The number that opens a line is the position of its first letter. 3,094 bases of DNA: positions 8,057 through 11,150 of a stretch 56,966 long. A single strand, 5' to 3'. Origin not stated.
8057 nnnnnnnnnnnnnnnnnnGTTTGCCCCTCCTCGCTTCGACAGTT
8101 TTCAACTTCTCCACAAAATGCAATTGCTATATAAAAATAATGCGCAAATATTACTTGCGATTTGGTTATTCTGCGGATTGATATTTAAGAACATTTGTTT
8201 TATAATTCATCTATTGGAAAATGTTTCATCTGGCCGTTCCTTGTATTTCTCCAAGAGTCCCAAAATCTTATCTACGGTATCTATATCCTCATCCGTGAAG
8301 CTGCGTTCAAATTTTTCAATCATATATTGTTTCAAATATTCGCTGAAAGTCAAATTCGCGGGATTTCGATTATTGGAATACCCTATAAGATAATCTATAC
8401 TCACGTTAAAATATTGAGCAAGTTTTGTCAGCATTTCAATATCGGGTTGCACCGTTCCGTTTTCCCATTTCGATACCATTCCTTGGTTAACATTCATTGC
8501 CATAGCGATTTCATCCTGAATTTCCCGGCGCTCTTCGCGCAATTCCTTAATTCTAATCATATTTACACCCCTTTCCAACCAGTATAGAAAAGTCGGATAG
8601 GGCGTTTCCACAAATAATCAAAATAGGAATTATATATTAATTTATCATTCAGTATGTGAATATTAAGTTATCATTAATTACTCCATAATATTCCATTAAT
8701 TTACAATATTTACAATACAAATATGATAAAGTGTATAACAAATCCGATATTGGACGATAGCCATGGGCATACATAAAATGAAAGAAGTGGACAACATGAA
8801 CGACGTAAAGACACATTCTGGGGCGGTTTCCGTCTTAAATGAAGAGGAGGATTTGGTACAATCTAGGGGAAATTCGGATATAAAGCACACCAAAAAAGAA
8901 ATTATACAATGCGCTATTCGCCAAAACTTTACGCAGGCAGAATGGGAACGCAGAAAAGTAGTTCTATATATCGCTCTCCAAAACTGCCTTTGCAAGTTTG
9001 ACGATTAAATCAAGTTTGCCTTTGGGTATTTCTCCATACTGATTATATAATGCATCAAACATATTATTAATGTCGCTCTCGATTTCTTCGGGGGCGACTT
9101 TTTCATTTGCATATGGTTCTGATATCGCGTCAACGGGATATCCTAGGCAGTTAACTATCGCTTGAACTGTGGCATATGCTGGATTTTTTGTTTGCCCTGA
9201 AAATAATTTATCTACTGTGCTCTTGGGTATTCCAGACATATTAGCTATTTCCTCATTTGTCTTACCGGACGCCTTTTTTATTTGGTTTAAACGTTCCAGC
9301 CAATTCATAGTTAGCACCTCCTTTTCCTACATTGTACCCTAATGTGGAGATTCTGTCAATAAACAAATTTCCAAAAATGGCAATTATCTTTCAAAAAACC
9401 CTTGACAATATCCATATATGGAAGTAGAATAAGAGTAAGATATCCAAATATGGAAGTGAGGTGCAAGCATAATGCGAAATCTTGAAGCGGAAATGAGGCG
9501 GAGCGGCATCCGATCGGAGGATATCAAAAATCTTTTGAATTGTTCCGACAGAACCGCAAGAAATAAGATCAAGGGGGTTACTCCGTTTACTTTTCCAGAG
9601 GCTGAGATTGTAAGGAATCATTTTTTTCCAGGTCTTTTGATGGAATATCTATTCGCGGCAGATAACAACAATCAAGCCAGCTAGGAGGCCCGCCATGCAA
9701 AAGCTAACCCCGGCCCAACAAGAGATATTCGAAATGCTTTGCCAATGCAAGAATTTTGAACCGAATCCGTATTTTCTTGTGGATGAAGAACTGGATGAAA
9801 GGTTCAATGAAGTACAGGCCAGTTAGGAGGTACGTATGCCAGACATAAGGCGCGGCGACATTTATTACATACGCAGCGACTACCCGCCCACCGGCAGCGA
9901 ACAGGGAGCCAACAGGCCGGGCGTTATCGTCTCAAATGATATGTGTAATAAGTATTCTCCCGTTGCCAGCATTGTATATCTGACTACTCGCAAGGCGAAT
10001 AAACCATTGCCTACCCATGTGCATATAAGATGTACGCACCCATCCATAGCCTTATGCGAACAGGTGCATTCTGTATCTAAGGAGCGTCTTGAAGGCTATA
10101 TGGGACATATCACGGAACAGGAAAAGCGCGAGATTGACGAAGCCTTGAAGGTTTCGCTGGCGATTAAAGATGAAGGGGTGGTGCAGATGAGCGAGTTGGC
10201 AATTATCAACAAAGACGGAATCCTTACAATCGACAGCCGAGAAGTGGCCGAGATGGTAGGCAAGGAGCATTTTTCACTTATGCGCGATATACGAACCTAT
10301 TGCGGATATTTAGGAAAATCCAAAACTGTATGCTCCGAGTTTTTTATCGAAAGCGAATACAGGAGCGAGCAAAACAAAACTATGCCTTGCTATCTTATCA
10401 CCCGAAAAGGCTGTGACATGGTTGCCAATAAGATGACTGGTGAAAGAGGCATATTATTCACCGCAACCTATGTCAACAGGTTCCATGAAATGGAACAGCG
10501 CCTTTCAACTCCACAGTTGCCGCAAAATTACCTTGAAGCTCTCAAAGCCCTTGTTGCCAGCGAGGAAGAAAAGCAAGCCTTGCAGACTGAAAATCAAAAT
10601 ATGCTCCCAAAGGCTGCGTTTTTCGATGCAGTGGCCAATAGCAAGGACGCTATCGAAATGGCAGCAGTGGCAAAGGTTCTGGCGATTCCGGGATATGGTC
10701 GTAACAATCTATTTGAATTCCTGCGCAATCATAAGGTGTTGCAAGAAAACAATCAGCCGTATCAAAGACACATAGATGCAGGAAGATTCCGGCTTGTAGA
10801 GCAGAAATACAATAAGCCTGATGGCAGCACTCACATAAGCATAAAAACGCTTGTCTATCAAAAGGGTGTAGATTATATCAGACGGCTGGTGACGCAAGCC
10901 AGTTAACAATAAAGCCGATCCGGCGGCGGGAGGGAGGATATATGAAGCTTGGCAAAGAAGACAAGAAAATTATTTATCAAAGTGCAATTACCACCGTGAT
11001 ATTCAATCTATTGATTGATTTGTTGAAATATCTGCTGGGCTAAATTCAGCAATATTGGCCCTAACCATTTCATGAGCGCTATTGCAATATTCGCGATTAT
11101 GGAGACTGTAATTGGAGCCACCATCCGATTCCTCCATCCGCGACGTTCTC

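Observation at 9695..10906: MazF/PemK toxin domain fused in frame to a Rha-KilAC antirepressor, preceded by a 43-aa acidic ORF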

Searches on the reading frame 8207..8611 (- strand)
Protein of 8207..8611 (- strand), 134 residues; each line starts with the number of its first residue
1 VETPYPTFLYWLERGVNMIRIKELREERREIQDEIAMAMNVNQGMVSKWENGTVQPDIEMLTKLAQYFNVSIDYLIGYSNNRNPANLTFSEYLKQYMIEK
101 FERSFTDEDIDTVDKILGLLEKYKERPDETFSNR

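Call 3: search_protein_families(library=pfam, proteins=[window:8207-8611:-], max_evalue=0.1)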
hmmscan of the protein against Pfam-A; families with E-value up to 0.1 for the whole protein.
window:8207-8611:- (134 aa): 5 families
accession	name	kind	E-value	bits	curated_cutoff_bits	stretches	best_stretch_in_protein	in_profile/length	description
PF01381.28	HTH_3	-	7.9e-14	51.9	23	1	21-75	1-55/55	Helix-turn-helix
PF12844.13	HTH_19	-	1.9e-09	37.8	30.2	1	20-76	3-59/64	Helix-turn-helix domain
PF13560.12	HTH_31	-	1.6e-05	25.6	27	1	20-71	5-57/64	Helix-turn-helix domain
PF13443.12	HTH_26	-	0.00027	21.6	22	1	20-78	1-60/63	Cro/C1-type HTH DNA-binding domain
PF08667.16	BetR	-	0.022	15.3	21.6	1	35-82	28-75/148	BetR domain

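Call 4: search_protein_families(library=phrogs, proteins=[window:8207-8611:-], max_evalue=0.1)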
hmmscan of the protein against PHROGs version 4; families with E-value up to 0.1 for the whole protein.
window:8207-8611:- (134 aa): 34 families (the best 25 are shown)
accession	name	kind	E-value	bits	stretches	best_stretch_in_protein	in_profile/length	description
phrog_8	-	transcription regulation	1.8e-23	84.5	1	20-107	80-150/346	transcriptional regulator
phrog_3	-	transcription regulation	2.7e-14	54.8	1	16-119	88-195/430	transcriptional repressor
phrog_2439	-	transcription regulation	8.6e-13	48.9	1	17-128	8-116/367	transcriptional regulator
phrog_4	-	transcription regulation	1.5e-12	48.3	1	20-112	140-213/400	transcriptional repressor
phrog_1994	-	DNA, RNA and nucleotide metabolism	1.7e-10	42.1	1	18-88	1-71/170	DNA binding protein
phrog_2967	-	transcription regulation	1.9e-10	41.7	1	20-81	14-75/225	transcriptional regulator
phrog_2328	-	transcription regulation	1.1e-08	35.9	1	20-77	19-76/128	transcriptional repressor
phrog_5823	-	transcription regulation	2.3e-08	34.6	1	20-80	10-71/404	transcriptional regulator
phrog_7396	-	unknown function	4.8e-08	33.9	1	28-84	31-86/227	-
phrog_1373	-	transcription regulation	1.2e-07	32.8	1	21-87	68-134/166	transcriptional regulator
phrog_4836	-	transcription regulation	2.6e-07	31.4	1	19-87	78-146/194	CII-like regulator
phrog_2104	-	unknown function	2.4e-06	28.7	1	16-65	39-88/103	-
phrog_30664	-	unknown function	4.7e-06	27.2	1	13-83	106-177/233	-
phrog_7241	-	transcription regulation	7.6e-06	27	1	22-76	67-121/122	transcriptional regulator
phrog_18248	-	transcription regulation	8.9e-05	22.7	1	37-85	23-68/264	transcriptional regulator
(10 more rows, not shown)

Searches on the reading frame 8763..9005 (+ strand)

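Call 40: search_protein_families(library=pfam, proteins=[window:8763-9005:+], max_evalue=0.1)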
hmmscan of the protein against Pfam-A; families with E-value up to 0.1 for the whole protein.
window:8763-9005:+ (81 aa): 1 family
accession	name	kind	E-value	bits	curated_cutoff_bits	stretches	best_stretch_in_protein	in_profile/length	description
PF03936.21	Terpene_synth_C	-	0.028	14.2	26.3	1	23-66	93-137/241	Terpene synthase family, metal binding domain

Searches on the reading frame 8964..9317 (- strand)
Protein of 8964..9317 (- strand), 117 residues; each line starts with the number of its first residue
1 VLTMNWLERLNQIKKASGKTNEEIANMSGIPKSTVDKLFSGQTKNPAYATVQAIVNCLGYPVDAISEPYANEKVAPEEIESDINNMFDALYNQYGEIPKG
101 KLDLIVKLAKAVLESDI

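Call 3: search_protein_families(library=pfam, proteins=[window:8964-9317:-], max_evalue=0.1)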
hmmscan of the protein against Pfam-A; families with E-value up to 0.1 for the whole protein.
window:8964-9317:- (117 aa): 8 families
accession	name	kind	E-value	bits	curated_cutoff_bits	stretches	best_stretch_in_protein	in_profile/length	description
PF01381.28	HTH_3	-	4.1e-08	33.6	23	1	12-63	3-53/55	Helix-turn-helix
PF13560.12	HTH_31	-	0.00012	22.8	27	1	9-63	5-59/64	Helix-turn-helix domain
PF12844.13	HTH_19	-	0.00017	21.8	30.2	1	8-62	2-55/64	Helix-turn-helix domain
PF21716.3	dnstrm_HI1420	-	0.00071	19.8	27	1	7-62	34-86/90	Probable addiction module antidote protein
PF13384.12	HTH_23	-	0.013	15.7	24.6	1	6-38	4-37/50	Homeodomain-like domain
PF13412.12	HTH_24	-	0.02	14.9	21.9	1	10-35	9-34/48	Winged helix-turn-helix DNA-binding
PF09339.16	HTH_IclR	-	0.026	14.7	22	1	16-35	15-35/52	IclR helix-turn-helix domain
PF16632.10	Caskin-tail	-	0.05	14.5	35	0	67-93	31-57/63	C-terminal region of Caskin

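Call 4: search_protein_families(library=phrogs, proteins=[window:8964-9317:-], max_evalue=0.1)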
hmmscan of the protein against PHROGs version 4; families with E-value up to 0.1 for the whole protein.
window:8964-9317:- (117 aa): 28 families (the best 25 are shown)
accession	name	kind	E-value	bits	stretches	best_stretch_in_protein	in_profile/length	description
phrog_9425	-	transcription regulation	1.7e-09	38.3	1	14-60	17-62/72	transcriptional repressor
phrog_6223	-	transcription regulation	2.5e-08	34.9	1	16-54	15-53/73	transcriptional repressor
phrog_4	-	transcription regulation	2.5e-08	34.3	1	3-99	134-216/400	transcriptional repressor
phrog_8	-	transcription regulation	1.4e-07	32.3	1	2-64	73-134/346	transcriptional regulator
phrog_2967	-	transcription regulation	2.1e-06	28.4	1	8-93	13-97/225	transcriptional regulator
phrog_3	-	transcription regulation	9.7e-06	26.6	1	1-79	84-160/430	transcriptional repressor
phrog_32768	-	unknown function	1.5e-05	24.9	1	18-71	22-75/446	-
phrog_4268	-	transcription regulation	8.3e-05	23.7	1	7-61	37-88/96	transcriptional repressor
phrog_5823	-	transcription regulation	0.00031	21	1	7-65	8-66/404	transcriptional regulator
phrog_147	-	transcription regulation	0.00086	20.6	1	4-57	3-56/100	transcriptional regulator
phrog_3949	-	transcription regulation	0.0012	19.9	1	3-62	13-69/161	transcriptional repressor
phrog_2328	-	transcription regulation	0.0013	19.5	1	8-62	18-71/128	transcriptional repressor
phrog_2439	-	transcription regulation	0.0019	18.2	1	8-69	10-70/367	transcriptional regulator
phrog_6378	-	unknown function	0.0023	19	1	7-90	10-92/131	-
phrog_4583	-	transcription regulation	0.0027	18.7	1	15-65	20-69/81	transcriptional repressor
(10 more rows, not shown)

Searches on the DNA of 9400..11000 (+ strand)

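Call 6: search_dna_similar(query=window:9400-11000:+, collection=phages, mode=distant)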
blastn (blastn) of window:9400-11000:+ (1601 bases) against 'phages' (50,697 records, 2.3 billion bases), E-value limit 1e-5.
Records with a match: 27; places in all: 27; records where one place covers at least 80% of the query: 0.
Best place of each record, by identity: 80-90% 12; 60-80% 15.
By first word of the organism name: Bacillus 11; Clostridium 9; Clostridioides 5; Staphylococcus 2.
By host as written in the record: Clostridium difficile strain CD105HE1 ribotype 076 4; - 4; Bacillus subtilis subsp. subtilis str. 168 4; Bacillus subtilis 4; Clostridioides difficile 3; Clostridium difficile 2; Clostridioides difficile CD522418 1; Staphylococcus aureus 1; and 4 more.
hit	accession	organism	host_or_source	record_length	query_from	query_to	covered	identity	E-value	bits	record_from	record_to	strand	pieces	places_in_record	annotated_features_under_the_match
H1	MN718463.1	Clostridium phage phiCDKH01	Clostridioides difficile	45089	938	1099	10%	71.2%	8e-11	76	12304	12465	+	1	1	antirepressor protein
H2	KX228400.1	Clostridium phage CDKM15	Clostridium difficile strain CD105HE1 ...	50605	971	1095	8%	73.8%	1e-9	73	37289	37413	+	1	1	transcriptional regulator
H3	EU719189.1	Clostridioides phage phiCD27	Clostridioides difficile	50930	971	1095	8%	73.8%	1e-9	73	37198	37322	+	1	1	putative antirepressor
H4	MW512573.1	Clostridioides phage phiCD418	Clostridioides difficile CD522418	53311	971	1095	8%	73.8%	1e-9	73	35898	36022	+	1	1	Rha family protein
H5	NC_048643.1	Clostridium phage CDKM15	Clostridium difficile strain CD105HE1 ...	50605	971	1095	8%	73.8%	1e-9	73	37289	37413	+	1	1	anti-repressor Ant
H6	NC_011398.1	Clostridioides phage phiCD27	Clostridioides difficile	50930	971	1095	8%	73.8%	1e-9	73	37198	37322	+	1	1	anti-repressor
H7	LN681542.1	Clostridium phage phiMMP03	Clostridium difficile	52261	971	1095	8%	73.0%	1e-8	68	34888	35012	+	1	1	yoqD: putative SPBc2 prophage-derived antirepressor protein yoqD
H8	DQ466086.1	Clostridioides phage phiC2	-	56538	971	1095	8%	73.0%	1e-8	68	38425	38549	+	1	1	putative antirepressor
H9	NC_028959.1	Clostridium phage phiMMP03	Clostridium difficile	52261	971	1095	8%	73.0%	1e-8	68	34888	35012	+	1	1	yoqD: anti-repressor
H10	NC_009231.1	Clostridioides phage phiC2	-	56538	971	1095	8%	73.0%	1e-8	68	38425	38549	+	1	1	anti-repressor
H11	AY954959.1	Staphylococcus phage EW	-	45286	970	1096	8%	70.9%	5e-7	64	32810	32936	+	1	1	ORF016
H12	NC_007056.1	Staphylococcus phage EW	Staphylococcus aureus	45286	970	1096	8%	70.9%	5e-7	64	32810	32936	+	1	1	Rha family transcriptional regulator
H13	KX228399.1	Clostridium phage CDKM9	Clostridium difficile strain CD105HE1 ...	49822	986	1095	7%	73.9%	5e-7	64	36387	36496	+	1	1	KilAC/pRha domain transcriptional regulator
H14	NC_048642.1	Clostridium phage CDKM9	Clostridium difficile strain CD105HE1 ...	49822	986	1095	7%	73.9%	5e-7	64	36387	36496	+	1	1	anti-repressor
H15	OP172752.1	Clostridium phage CB452P1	Clostridium butyricum BSC452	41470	1008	1098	6%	80.2%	2e-13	84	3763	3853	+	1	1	antirepressor protein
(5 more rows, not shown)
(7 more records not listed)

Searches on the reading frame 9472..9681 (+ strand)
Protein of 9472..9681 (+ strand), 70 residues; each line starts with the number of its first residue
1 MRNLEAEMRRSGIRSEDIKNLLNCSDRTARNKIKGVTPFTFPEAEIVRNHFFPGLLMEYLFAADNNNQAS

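Call 3: search_protein_families(library=pfam, proteins=[window:9472-9681:+], max_evalue=0.1)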
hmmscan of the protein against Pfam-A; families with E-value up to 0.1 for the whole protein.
window:9472-9681:+ (70 aa): 2 families
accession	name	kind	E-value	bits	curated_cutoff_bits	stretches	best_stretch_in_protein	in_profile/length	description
PF20836.2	HAO_bd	-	0.0058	17.1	25.3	1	13-37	6-30/57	Hypothetical protein NE1300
PF08279.18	HTH_11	-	0.044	14.1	25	1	10-34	13-37/55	HTH domain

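Call 4: search_protein_families(library=phrogs, proteins=[window:9472-9681:+], max_evalue=0.1)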
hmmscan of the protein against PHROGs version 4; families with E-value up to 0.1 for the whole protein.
window:9472-9681:+ (70 aa): 0 families

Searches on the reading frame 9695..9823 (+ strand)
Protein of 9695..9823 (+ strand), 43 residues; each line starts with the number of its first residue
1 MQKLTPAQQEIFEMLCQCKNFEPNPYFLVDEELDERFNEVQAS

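Call 3: search_protein_families(library=pfam, proteins=[window:9695-9823:+], max_evalue=0.1)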
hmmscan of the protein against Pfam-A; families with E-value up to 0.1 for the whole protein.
window:9695-9823:+ (43 aa): 2 families
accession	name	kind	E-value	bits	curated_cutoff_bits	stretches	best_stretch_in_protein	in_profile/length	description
PF01726.22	LexA_DNA_bind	-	0.035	14.3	23.7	1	1-17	1-17/65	LexA DNA binding domain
PF03517.19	Voldacs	-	0.073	13.7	22.1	1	9-36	96-120/138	Regulator of volume decrease after cellular swelling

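Call 4: search_protein_families(library=phrogs, proteins=[window:9695-9823:+], max_evalue=0.1)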
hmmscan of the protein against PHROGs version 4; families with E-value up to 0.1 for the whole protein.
window:9695-9823:+ (43 aa): 0 families

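Call 33: find_homologous_proteins(query=window:9695-9823:+, max_evalue=10)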
Query window:9695-9823:+ (43 aa): 3 proteins with E <= 10 among 3 candidates.
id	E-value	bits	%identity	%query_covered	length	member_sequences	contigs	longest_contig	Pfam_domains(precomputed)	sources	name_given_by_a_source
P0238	1.5e-21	91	100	100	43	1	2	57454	-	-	-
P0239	4.1e-8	50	61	100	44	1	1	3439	-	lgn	-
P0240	6.0e-8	49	79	65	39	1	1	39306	-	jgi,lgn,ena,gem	-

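Call 35: find_encoding_contigs(protein=P0239, flank=3500, max_places=2)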
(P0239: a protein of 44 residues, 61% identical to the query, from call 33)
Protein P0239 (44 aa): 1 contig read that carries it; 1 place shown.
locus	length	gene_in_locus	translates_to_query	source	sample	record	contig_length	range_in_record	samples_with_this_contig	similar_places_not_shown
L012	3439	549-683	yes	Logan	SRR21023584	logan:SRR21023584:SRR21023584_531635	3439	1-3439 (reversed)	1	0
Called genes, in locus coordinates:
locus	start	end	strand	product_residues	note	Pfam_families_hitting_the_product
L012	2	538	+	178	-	?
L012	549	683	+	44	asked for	-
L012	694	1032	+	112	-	-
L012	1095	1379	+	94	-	-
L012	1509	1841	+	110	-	PF25186:Tad4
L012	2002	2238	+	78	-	-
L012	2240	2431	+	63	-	-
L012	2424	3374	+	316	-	PF09588:YqaJ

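Call 36: find_encoding_contigs(protein=P0240, flank=4000, max_places=3)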
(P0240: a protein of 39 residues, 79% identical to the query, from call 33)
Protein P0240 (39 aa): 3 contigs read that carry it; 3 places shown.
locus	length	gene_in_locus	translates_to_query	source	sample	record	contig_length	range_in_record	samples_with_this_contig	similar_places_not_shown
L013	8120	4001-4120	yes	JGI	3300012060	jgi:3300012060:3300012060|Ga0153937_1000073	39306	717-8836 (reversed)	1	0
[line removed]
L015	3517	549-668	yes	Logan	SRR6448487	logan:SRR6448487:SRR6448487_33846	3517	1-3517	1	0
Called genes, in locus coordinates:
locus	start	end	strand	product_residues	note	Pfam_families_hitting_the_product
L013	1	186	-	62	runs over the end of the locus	-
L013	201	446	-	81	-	-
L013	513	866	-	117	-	-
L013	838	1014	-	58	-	-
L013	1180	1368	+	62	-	-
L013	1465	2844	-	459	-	PF00239:Resolvase, PF07508:Recombinase (weak), PF13408:Zn_ribbon_recom (weak)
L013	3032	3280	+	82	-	-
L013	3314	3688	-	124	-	PF12844:HTH_19 (weak), PF01381:HTH_3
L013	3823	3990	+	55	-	-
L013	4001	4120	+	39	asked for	-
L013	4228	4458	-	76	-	-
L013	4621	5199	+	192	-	-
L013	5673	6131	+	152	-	-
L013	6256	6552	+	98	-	-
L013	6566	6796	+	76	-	-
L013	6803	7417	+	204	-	PF01464:SLT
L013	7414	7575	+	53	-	PF04014:MazE_antitoxin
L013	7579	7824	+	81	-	PF04014:MazE_antitoxin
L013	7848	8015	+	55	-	-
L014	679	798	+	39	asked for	-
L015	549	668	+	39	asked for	-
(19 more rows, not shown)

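Call 40: search_protein_families(library=pfam, proteins=[L013:7414-7572:+, L013:7579-7821:+, L013:3823-3987:+], max_evalue=0.1)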
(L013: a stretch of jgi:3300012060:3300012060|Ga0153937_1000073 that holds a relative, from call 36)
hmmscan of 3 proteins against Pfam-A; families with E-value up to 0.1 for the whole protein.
L013:7414-7572:+ (53 aa): 1 family
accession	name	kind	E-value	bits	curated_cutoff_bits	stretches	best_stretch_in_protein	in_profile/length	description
PF04014.23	MazE_antitoxin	-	3.9e-08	33.5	24.7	1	6-50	1-46/48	Antidote-toxin recognition MazE, bacterial antitoxin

L013:7579-7821:+ (81 aa): 4 families
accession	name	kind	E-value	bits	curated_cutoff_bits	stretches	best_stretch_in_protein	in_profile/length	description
PF04014.23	MazE_antitoxin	-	3.6e-13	49.7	24.7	1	3-42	2-42/48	Antidote-toxin recognition MazE, bacterial antitoxin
PF02381.23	MraZ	-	0.016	15.6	23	1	4-24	9-29/72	MraZ protein, putative antitoxin-like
PF24958.1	DUF7765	-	0.026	15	27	1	11-47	47-85/102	Domain of unknown function (DUF7765)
PF14250.11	AbrB-like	-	0.033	14.7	25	1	8-34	38-64/70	AbrB-like transcriptional regulator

L013:3823-3987:+ (55 aa): 2 families
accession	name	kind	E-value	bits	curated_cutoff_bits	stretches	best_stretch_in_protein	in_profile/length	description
PF02277.22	DBI_PRT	-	0.053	13.2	22.6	1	2-44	189-230/329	Phosphoribosyltransferase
PF05591.17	T6SS_VipA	-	0.086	13.1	24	1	1-53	95-146/155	Type VI secretion system, VipA, VC_A0107 or Hcp2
